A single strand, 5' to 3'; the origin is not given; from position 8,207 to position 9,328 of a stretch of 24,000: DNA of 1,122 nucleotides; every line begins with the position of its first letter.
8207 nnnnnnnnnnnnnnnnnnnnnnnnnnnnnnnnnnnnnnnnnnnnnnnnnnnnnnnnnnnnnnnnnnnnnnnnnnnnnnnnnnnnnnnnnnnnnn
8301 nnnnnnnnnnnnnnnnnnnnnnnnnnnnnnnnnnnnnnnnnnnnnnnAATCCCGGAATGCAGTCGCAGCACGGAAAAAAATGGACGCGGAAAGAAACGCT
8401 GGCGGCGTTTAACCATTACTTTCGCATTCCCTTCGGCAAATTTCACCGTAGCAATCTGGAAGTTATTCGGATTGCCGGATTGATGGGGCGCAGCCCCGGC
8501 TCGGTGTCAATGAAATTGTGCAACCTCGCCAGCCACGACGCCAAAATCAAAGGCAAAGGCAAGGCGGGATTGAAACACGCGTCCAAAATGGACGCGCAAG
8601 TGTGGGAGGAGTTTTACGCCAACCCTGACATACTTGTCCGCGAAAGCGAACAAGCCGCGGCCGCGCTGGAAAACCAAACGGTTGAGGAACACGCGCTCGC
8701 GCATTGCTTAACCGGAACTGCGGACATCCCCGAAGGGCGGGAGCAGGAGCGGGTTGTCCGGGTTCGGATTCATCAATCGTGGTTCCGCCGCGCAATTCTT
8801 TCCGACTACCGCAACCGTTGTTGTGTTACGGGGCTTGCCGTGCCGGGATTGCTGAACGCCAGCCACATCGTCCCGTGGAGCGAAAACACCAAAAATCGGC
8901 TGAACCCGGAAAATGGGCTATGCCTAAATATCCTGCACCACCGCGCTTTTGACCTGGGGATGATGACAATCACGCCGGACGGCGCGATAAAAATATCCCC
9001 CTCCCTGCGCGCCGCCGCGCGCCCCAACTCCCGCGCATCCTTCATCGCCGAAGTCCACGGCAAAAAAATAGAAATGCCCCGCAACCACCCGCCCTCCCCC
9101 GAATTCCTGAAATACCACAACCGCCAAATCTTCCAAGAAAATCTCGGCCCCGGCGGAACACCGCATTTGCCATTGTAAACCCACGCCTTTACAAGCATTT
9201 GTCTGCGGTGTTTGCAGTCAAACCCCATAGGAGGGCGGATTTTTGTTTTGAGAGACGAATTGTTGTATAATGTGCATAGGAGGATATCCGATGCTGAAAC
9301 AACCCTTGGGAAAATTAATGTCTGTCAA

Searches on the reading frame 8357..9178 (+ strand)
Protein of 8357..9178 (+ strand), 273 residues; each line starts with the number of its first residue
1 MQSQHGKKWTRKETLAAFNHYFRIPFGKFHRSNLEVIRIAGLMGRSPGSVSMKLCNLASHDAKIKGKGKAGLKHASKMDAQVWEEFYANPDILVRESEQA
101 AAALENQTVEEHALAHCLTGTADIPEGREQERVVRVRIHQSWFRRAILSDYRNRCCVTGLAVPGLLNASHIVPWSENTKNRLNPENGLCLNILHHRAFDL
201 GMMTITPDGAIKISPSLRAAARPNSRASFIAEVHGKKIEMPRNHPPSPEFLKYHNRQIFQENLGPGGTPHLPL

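Call 4: search_protein_families(library=pfam, proteins=[window:8357-9178:+], max_evalue=0.1)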
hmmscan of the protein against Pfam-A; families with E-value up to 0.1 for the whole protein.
window:8357-9178:+ (273 aa): 1 family
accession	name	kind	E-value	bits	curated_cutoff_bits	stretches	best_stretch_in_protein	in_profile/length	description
PF13391.12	HNH_2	-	1.8e-12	47.4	21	1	155-205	1-65/66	HNH endonuclease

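Call 5: search_protein_families(library=padloc, proteins=[window:8357-9178:+], max_evalue=0.1)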
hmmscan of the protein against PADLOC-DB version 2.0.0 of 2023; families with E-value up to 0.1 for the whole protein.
window:8357-9178:+ (273 aa): 3 families
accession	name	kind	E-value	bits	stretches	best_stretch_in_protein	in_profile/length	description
PDLC04132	HNH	-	6.4e-90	299.1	1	5-262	25-275/286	-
PDLC03546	HNH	-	1.2e-44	150.5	1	5-260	10-278/282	Type II restriction enzyme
PDLC03529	REase_II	-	0.042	11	1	154-211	284-341/389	Type II restriction enzyme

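Call 6: search_protein_families(library=ncbifam, proteins=[window:8357-9178:+], max_evalue=0.1)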
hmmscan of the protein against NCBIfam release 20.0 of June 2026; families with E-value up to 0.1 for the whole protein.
window:8357-9178:+ (273 aa): 1 family
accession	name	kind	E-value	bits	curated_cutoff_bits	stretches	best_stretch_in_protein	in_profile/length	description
NF045808.1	PT-DNA_restrict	exception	3.6e-17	62.4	180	1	75-260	100-284/284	phosphorothioated DNA-binding restriction endonuclease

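Call 12: find_homologous_proteins(query=window:8357-9178:+)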
Query window:8357-9178:+ (273 aa): 1625 proteins with E <= 0.001 among 2815 candidates; the best 120 are listed.
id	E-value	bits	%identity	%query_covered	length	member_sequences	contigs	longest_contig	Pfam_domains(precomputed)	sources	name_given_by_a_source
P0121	3.1e-185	632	100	100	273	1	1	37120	PF13391.13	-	-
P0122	3.3e-98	346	60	95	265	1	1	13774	PF13391.13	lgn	-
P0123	1.7e-97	344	58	94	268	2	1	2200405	PF13391.13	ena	-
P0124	9.3e-97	342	57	99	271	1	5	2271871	PF13391.13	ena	-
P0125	1.1e-96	341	59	95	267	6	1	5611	PF13391.13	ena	-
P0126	8.7e-96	339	50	95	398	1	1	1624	PF13391.13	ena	-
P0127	7.6e-94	332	55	94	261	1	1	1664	PF13391.13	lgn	-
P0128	1.6e-91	325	56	94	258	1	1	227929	PF13391.13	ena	-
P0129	1.3e-88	315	58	95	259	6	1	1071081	PF13391.13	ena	-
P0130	4.8e-87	310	57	95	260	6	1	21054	PF13391.13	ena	-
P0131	4.7e-85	303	58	95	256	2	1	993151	PF13391.13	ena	-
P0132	1.1e-84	302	55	95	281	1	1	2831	PF13391.13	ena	-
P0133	2.8e-84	301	54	95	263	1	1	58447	PF13391.13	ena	-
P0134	8.9e-80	286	51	94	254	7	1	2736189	PF13391.13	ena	-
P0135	8.5e-79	283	50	95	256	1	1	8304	PF13391.13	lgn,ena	-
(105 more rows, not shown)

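Call 27: search_solved_structures(query=window:8357-9178:+, max_evalue=1, show_alignments=3)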
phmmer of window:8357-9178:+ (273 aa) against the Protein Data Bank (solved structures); distinct sequences matched with E-value up to 1: 4.
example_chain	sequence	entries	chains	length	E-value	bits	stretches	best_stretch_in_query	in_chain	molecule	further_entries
6yex_A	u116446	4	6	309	1.9e-08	37.3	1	113-218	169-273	HNH endonuclease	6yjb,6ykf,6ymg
9cpc_6A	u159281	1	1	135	0.019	17.6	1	127-197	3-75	Cilia and flagella associated protein 144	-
5t3u_A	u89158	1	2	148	0.036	16.7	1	13-61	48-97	PTS system, IIA component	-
1zbd_B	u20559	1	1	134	0.45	13.1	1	105-172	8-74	RABPHILIN-3A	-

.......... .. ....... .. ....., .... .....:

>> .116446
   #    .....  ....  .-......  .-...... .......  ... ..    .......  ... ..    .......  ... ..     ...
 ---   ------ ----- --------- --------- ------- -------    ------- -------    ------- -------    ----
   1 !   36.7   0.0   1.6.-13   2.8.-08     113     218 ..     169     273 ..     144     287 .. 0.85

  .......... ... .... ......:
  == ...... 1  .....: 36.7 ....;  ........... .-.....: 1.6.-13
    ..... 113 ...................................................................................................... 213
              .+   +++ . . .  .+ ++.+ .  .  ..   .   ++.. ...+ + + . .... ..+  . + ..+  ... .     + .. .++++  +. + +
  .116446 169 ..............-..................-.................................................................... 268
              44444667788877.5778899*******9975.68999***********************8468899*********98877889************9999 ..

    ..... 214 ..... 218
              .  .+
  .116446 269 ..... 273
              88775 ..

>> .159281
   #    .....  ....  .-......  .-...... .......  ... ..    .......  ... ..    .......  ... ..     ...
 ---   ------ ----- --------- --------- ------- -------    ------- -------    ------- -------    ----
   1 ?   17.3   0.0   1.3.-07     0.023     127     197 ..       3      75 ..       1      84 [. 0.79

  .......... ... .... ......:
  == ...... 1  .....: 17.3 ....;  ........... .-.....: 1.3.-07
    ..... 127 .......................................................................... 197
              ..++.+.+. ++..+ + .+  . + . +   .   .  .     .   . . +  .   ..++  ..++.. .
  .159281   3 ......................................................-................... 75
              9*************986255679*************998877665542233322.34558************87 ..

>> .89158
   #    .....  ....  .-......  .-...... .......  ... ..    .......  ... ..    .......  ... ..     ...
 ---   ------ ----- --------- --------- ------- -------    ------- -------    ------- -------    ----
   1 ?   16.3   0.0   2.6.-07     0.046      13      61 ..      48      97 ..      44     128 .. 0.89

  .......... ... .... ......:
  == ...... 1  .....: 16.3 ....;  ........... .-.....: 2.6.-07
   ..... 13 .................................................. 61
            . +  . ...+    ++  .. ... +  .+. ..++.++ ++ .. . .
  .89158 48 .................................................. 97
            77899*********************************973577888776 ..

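Call 35: find_encoding_contigs(protein=P0124, flank=8000, max_places=3)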
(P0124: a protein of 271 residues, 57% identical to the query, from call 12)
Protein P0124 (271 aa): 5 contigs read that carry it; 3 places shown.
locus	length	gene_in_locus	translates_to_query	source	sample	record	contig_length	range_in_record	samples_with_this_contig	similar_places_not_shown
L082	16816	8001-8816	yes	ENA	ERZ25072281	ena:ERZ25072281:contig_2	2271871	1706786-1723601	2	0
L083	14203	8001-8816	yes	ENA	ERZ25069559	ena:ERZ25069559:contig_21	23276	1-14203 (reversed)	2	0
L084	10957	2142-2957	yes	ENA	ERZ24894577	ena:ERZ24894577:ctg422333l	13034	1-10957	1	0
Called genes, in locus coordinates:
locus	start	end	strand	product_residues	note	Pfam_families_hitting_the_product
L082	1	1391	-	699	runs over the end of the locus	PF11924:IAT_beta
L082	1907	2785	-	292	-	PF01068:DNA_ligase_A_M, PF14743:DNA_ligase_OB_2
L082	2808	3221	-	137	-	PF04379:DUF525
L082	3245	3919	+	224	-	PF00834:Ribul_P_3_epim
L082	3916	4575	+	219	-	PF00702:Hydrolase, PF12710:HAD, PF13419:HAD_2, PF13242:Hydrolase_like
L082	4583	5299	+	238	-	PF00005:ABC_tran, PF13304:AAA_21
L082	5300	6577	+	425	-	PF02403:Seryl_tRNA_N, PF00587:tRNA-synt_2b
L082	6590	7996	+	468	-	PF00749:tRNA-synt_1c, PF19269:Anticodon_2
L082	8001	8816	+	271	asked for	PF13391:HNH_2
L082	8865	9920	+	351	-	-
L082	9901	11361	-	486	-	PF00899:ThiF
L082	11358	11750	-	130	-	-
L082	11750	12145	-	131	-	-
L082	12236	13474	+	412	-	PF00724:Oxidored_FMN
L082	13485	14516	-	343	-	PF01118:Semialdhyde_dh, PF02774:Semialdhyde_dhC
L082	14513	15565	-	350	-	PF00180:Iso_dh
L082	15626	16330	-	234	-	PF00694:Aconitase_C, PF27434:LeuD_C (weak)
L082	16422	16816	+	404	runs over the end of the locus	PF05201:GlutR_N, PF01488:Shikimate_DH, PF00745:GlutR_dimer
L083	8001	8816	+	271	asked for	PF13391:HNH_2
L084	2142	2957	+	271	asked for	PF13391:HNH_2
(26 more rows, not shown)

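Call 36: find_encoding_contigs(protein=P0123, flank=8000, max_places=2)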
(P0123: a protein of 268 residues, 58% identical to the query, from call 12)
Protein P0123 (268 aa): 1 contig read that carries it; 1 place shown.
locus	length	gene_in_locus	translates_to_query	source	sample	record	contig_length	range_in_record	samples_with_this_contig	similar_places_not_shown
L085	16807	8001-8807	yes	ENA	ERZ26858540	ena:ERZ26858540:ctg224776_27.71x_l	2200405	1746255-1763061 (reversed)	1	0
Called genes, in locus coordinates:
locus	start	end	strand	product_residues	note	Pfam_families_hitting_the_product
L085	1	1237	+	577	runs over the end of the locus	PF03460:NIR_SIR_ferr, PF01077:NIR_SIR, PF03460:NIR_SIR_ferr (weak)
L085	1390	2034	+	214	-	-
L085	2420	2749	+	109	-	PF02954:HTH_8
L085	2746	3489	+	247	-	PF02142:MGS, PF01808:AICARFT_IMPCHas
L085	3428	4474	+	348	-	PF01808:AICARFT_IMPCHas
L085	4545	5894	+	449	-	PF02844:GARS_N, PF01071:GARS_A, PF02843:GARS_C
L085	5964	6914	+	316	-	-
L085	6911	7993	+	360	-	PF00145:DNA_methylase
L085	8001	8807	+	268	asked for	PF13391:HNH_2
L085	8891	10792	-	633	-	-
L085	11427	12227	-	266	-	PF02673:BacA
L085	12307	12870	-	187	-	PF22769:DCD, PF00692:dUTPase (weak)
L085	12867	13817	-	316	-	PF01636:APH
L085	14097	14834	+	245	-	PF00929:RNase_T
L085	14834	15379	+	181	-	PF13650:Asp_protease_2, PF13975:gag-asp_proteas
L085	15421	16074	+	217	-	PF26618:DUF8196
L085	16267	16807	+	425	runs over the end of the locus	-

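Call 37: find_encoding_contigs(protein=P0122, flank=8000, max_places=2)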
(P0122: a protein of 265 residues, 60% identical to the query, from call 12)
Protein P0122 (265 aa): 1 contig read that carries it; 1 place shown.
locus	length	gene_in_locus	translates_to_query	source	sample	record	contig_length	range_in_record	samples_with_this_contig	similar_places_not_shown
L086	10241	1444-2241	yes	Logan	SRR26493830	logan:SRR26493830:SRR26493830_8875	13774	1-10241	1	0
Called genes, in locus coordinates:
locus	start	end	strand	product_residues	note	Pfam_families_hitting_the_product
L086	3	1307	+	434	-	?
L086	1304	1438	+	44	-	PF00145:DNA_methylase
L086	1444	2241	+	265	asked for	PF13391:HNH_2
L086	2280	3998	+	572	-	PF01935:DUF87, PF10412:TrwB_AAD_bind (faint)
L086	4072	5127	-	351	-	PF01118:Semialdhyde_dh, PF02774:Semialdhyde_dhC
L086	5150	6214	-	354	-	PF00180:Iso_dh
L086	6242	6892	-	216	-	PF00694:Aconitase_C, PF27434:LeuD_C (weak)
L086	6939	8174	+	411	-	PF05201:GlutR_N, PF01488:Shikimate_DH, PF00745:GlutR_dimer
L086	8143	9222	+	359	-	PF03462:PCRF, PF00472:RF-1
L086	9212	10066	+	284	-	PF17827:PrmC_N, PF05175:MTS, PF10294:Methyltransf_16, PF13847:Methyltransf_31, PF08242:Methyltransf_12 (faint), PF13649:Methyltransf_25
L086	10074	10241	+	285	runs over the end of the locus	PF01149:Fapy_DNA_glyco, PF06831:H2TH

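Call 39: predict_structure(alignment_id=A1)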
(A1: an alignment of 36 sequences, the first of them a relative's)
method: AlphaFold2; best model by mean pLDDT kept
length: 273 residues; sequences in the alignment: 36
mean_pLDDT: 87.8   pTM: 0.79
mean pLDDT of the five models: 87.8, 86.7, 84.7, 80.4, 75.2
residues with pLDDT >= 90: 172; 70-90: 74; 50-70: 21; < 50: 6
segments of 3 or more residues with pLDDT < 50: none
pLDDT, mean of each block of 10 residues (from residue 1): 71 97 91 96 96 96 86 90 94 94 92 71 66 81 91 94 91 84 92 93 96 94 89 95 92 92 61 48
secondary structure, 60 per line:
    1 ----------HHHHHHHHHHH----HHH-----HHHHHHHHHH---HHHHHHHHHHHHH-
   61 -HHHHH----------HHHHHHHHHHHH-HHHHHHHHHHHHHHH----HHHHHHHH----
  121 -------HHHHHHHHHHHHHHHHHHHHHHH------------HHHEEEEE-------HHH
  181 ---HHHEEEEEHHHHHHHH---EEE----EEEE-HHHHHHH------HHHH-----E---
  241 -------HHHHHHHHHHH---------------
elements in order: H11-21 H34-43 H47-59 H62-66 H77-88 H90-104 H109-116 H128-150 E166-170 E187-191 H192-199 E203-205 E210-213 H215-221 H228-231 H248-258

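Call 44: fold_search(model_id=the predicted structure, library=pdb)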
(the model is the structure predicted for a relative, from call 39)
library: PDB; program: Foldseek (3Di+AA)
matches with E <= 10: 134; with E <= 0.001: 2
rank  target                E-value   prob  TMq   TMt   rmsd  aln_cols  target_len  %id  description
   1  6yex_B                4.5e-05  1.00  0.35  0.31  19.3       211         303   20  VcaM4I restriction endonuclease in the absence of DNA (released 2020-12-16)
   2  6yex_A                5.0e-05  1.00  0.33  0.29  19.2       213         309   20  VcaM4I restriction endonuclease in the absence of DNA (released 2020-12-16)
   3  6ghs                  9.3e-03  1.00  0.33  0.31   4.4       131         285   20  Modification dependent TagI restriction endonuclease (released 2018-08-29)
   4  8eea_G                3.4e-01  0.47  0.20  0.23  10.6       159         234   14  Structure of E.coli Septu (PtuAB) complex (released 2023-12-27)
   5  7pjd_A                5.4e-01  0.12  0.15  0.20  12.9       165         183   14  The X-ray structure of juvenile hormone diol kinase from the silk worm Bombyx mori. (released 2021-12-22)
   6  8umf_A                1.0e+00  0.09  0.21  0.06  21.4       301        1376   11  Structure of PsCas9 in complex with gRNA and DNA in product state (released 2024-10-02)
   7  8f5s_A                1.3e+00  0.04  0.12  0.11  16.3       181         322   10  human branched chain ketoacid dehydrogenase kinase in complex with inhibitors (released 2023-07-05)
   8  5cv1                  1.6e+00  0.07  0.15  0.17  14.6       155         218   15  C. elegans PGL-1 Dimerization Domain (released 2016-02-03)
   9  8zld_A                1.7e+00  0.07  0.13  0.18  16.5       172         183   12  Crystal structure of PfHO from Plasmodium falciparum at 2.78 A (released 2024-09-04)
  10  9ca3_C                2.5e+00  0.03  0.12  0.13  15.4       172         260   12  Crystal structure of MarE C280S in complex with cyanide bound heme and its native substrate, beta-methyl-L-tryptophan (released 2025-04-02)
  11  8f5f_B                2.5e+00  0.03  0.12  0.11  16.4       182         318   11  human branched chain ketoacid dehydrogenase kinase in complex with inhibitors (released 2023-07-05)
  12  8fmf_A                2.7e+00  0.47  0.19  0.14   6.1        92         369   13  Structure of CBASS Cap5 from Pseudomonas syringae as an activated tetramer with the cyclic dinucleotide 3'2'-c-diAMP l (released 2024-02-07)
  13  7w7c_B                2.7e+00  0.07  0.15  0.23  14.3       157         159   13  Heme exporter in the unliganded form (released 2022-06-22)
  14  9kp2                  2.9e+00  0.04  0.12  0.17  16.4       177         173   10  Crystal structure of Horse spleen L-ferritin mutant (E56F/R59F) with Nile Red (released 2025-03-05)
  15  9ca3_B                3.0e+00  0.03  0.12  0.13  15.6       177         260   14  Crystal structure of MarE C280S in complex with cyanide bound heme and its native substrate, beta-methyl-L-tryptophan (released 2025-04-02)
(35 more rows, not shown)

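Call 55: find_related_loci(query=A1, collection=metagenome_contigs, flank=5000)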
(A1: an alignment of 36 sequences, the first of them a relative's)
Query A1 (273 aa) in metagenome_contigs; peptide patterns used: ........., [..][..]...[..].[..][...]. (x = any residue, [..] = any of these).
600 stretches matched a pattern (row limit reached: there are more); 573 encode a relative of the query (tblastn E <= 1e-3); the best 80 are kept; 80 distinct loci.
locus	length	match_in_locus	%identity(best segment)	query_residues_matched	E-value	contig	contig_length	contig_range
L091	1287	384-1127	46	9-260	4e-83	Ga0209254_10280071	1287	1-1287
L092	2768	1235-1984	48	8-260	2e-78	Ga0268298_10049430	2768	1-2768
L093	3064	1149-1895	47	7-259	5e-78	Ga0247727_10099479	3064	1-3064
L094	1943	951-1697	47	8-259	3e-80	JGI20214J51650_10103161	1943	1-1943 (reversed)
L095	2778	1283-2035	45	8-261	6e-77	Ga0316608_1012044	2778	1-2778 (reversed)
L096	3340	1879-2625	45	8-259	9e-76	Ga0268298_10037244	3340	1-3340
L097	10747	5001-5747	45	9-261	2e-75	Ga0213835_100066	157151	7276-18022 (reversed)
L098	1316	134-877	44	9-260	4e-80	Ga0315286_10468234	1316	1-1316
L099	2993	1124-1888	44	3-261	5e-75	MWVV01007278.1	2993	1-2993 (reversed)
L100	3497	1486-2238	44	1-261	2e-74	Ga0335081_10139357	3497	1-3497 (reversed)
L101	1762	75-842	44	1-259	6e-77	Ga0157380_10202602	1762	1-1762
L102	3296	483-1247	45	1-259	4e-74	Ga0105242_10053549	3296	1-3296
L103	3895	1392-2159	43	6-264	2e-73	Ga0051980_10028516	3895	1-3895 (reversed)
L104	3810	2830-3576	45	9-261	2e-73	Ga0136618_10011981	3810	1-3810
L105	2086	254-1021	43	6-264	1e-75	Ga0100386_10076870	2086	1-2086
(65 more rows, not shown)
